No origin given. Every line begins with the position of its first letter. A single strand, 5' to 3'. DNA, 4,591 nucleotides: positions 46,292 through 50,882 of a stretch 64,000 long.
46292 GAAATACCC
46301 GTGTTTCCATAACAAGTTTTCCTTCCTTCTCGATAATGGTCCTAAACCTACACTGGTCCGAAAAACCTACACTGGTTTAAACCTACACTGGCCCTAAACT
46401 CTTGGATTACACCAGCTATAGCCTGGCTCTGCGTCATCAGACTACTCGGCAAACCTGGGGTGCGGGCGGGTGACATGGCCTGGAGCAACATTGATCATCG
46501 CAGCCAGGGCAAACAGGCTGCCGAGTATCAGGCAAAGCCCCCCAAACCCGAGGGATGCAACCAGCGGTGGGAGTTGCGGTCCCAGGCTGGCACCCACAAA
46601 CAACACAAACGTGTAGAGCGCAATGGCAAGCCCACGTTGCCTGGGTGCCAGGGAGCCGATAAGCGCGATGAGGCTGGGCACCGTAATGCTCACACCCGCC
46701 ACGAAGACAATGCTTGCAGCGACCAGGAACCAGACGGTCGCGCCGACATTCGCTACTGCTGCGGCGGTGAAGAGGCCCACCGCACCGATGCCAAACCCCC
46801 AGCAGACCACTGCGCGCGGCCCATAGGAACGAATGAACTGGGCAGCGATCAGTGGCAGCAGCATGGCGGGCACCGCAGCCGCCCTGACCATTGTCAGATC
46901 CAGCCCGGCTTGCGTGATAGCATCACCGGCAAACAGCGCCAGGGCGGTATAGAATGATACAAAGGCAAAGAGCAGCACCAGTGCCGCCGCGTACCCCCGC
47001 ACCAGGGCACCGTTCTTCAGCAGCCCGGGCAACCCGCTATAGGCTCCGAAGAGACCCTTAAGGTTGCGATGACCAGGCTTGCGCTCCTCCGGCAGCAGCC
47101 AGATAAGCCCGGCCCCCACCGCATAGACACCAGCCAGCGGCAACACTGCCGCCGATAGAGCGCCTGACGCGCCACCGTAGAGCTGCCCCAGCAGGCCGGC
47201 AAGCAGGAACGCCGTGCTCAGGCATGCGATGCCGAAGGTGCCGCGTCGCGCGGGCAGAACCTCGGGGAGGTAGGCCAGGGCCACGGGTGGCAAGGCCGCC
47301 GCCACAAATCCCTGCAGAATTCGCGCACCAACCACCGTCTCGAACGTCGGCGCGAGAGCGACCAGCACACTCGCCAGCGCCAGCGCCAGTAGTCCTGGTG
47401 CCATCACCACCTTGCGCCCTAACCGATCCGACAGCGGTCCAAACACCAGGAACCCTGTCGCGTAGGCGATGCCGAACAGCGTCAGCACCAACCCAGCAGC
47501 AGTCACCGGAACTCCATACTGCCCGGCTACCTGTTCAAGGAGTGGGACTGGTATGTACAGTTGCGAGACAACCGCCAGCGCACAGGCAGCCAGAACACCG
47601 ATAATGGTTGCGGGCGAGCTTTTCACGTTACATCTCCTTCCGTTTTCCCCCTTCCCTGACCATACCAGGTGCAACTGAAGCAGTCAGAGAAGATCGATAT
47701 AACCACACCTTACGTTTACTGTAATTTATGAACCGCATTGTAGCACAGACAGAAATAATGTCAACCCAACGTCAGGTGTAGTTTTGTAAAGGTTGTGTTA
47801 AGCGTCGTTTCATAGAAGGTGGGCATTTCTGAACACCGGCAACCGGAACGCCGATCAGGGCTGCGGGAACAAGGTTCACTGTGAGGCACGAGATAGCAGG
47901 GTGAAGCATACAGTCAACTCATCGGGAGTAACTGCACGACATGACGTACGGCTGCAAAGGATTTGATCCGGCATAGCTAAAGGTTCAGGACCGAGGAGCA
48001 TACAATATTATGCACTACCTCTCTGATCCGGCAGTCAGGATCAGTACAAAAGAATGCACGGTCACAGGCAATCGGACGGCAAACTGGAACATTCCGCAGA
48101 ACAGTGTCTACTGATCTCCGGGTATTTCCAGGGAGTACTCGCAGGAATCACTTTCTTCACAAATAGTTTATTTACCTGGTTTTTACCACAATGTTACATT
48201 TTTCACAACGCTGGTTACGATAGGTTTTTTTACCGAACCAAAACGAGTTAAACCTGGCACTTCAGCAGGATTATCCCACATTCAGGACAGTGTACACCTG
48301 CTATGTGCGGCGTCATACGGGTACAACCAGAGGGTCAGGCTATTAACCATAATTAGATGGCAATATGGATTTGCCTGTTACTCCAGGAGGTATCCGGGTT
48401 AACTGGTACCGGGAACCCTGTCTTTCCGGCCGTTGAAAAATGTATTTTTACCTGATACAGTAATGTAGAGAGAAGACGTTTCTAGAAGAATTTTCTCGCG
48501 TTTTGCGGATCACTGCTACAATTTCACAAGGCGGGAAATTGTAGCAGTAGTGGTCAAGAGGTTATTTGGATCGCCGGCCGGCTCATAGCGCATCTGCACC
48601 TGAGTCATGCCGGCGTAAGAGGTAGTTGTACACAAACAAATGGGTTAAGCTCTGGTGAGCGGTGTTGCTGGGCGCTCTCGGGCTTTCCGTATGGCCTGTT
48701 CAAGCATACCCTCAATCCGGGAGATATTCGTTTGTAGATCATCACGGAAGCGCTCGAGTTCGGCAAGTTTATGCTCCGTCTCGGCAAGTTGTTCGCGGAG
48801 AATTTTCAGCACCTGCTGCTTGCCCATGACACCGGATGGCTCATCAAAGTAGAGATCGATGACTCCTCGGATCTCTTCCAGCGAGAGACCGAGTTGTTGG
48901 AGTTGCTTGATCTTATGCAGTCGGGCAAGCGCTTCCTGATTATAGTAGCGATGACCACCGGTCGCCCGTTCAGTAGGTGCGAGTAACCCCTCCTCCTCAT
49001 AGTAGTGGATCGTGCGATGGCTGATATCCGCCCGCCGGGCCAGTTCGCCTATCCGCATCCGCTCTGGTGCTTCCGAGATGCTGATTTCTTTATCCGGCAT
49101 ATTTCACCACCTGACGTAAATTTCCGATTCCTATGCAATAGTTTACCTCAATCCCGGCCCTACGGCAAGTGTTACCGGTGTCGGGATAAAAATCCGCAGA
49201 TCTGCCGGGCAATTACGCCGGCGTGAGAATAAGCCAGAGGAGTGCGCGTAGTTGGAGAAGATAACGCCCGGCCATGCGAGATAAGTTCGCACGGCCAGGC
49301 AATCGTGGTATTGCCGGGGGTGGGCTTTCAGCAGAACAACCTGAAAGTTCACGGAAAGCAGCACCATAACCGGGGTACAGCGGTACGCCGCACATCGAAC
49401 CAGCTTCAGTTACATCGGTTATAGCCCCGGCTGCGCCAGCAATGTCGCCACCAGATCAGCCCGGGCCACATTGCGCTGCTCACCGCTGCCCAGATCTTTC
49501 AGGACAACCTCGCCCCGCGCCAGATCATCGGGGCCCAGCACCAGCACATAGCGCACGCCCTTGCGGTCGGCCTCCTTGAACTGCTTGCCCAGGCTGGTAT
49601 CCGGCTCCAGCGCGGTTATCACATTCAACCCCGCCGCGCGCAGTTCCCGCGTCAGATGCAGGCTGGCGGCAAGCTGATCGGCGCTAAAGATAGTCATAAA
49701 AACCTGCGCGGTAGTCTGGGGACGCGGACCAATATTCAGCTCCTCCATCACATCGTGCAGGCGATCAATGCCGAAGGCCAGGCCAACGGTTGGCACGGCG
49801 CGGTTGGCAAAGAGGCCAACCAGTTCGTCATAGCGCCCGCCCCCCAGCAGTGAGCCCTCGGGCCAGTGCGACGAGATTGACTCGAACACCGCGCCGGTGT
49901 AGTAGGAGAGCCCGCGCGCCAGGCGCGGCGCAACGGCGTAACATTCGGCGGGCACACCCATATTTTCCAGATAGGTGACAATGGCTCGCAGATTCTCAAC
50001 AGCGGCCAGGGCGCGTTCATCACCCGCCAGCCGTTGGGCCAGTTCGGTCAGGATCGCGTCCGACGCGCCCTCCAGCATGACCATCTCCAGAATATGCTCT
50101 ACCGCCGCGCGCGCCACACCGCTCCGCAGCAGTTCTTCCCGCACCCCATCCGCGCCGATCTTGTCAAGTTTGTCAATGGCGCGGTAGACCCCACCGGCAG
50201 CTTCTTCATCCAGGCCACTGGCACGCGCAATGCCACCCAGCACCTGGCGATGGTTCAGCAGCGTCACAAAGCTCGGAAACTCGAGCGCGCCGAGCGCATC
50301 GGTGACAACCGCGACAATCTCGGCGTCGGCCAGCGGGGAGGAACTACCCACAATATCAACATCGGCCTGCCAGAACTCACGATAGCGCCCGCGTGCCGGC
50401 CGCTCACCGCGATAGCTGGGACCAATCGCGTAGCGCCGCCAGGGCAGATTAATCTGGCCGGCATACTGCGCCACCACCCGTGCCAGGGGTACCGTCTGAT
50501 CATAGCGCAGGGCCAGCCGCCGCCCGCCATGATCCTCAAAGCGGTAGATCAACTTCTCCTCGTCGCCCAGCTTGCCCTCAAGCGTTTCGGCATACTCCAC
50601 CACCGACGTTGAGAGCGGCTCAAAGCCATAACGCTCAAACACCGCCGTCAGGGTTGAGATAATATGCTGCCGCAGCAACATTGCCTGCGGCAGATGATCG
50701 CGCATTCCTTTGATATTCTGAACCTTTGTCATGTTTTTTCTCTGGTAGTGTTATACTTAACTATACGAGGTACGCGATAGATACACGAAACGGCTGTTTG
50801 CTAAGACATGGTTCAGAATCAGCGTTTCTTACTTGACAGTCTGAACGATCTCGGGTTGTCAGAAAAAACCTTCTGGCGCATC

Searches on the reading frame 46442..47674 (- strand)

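Call 53: search_protein_families(library=pfam, max_evalue=0.00001, proteins=[window:46442-47674:-])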
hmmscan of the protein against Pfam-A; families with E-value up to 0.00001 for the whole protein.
window:46442-47674:- (410 aa): 2 families
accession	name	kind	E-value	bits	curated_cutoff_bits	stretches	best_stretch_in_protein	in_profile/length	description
PF07690.21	MFS_1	-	1.4e-33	116.7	33.4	2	29-259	2-235/347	Major Facilitator Superfamily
PF00083.30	Sugar_tr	-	7.1e-06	25.6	22.3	1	57-168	45-159/452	Sugar (and other) transporter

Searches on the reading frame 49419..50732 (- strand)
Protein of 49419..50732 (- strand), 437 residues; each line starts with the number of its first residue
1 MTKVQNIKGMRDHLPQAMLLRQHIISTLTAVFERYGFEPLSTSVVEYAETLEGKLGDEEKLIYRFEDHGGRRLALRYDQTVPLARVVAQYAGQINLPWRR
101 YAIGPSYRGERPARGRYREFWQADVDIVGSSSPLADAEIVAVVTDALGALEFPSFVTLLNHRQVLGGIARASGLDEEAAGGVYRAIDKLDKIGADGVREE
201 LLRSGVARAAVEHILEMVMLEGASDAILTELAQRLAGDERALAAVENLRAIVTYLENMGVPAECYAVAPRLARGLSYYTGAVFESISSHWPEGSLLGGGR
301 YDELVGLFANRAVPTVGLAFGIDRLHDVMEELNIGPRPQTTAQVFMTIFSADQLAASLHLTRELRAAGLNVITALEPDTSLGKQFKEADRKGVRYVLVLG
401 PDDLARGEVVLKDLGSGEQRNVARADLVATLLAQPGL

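Call 8: search_protein_families(library=pfam, proteins=[window:49419-50732:-])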
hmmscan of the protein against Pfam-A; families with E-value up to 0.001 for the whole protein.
window:49419-50732:- (437 aa): 4 families
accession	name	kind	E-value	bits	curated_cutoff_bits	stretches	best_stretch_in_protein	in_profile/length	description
PF13393.11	tRNA-synt_His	-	9e-51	173.4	25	1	9-325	1-308/308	Histidyl-tRNA synthetase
PF03129.25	HGTP_anticodon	-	4e-16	59.4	21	1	352-433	13-93/94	Anticodon binding domain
PF00587.30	tRNA-synt_2b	-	1.8e-07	31.8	29.3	1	63-155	1-99/179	tRNA synthetase class II core domain (G, H, P, S and T)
PF00152.25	tRNA-synt_2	-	0.00045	19.8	25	0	99-127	93-121/308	tRNA synthetases class II (D, K and N)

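Call 23: find_encoding_contigs(protein=window:49419-50732:-, flank=3000, max_places=6)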
Protein window:49419-50732:- (437 aa): 9 contigs read that carry it; 3 places shown.
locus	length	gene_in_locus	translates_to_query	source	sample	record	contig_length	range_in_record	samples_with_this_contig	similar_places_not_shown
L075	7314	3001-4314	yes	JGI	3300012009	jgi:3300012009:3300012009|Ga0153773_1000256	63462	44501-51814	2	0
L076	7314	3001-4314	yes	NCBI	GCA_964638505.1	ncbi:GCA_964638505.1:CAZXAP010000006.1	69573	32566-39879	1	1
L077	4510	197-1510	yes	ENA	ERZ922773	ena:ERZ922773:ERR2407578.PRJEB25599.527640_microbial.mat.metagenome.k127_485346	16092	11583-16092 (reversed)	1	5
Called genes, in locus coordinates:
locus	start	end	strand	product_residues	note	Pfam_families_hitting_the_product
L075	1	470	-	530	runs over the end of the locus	PF08448:PAS_4, PF08447:PAS_3, PF00989:PAS, PF13188:PAS_8, PF13426:PAS_9, PF01740:STAS, PF13466:STAS_2 (weak)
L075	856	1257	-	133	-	-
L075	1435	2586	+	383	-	PF21016:RlmN_N (weak), PF04055:Radical_SAM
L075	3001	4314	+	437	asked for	PF13393:tRNA-synt_His, PF00587:tRNA-synt_2b, PF03129:HGTP_anticodon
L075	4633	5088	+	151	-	PF13411:MerR_1, PF00376:MerR, PF09278:MerR-DNA-bind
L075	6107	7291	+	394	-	PF00083:Sugar_tr (weak), PF07690:MFS_1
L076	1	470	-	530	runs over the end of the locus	PF08448:PAS_4, PF08447:PAS_3, PF00989:PAS, PF13188:PAS_8, PF13426:PAS_9, PF01740:STAS, PF13466:STAS_2 (weak)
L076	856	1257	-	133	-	-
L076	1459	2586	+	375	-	PF21016:RlmN_N (weak), PF04055:Radical_SAM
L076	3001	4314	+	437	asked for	PF13393:tRNA-synt_His, PF00587:tRNA-synt_2b, PF03129:HGTP_anticodon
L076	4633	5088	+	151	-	PF13411:MerR_1, PF00376:MerR, PF09278:MerR-DNA-bind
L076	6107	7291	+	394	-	PF00083:Sugar_tr (weak), PF07690:MFS_1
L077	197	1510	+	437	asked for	PF13393:tRNA-synt_His, PF00587:tRNA-synt_2b, PF03129:HGTP_anticodon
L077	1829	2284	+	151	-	PF13411:MerR_1, PF00376:MerR, PF09278:MerR-DNA-bind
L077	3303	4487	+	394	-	PF00083:Sugar_tr (weak), PF07690:MFS_1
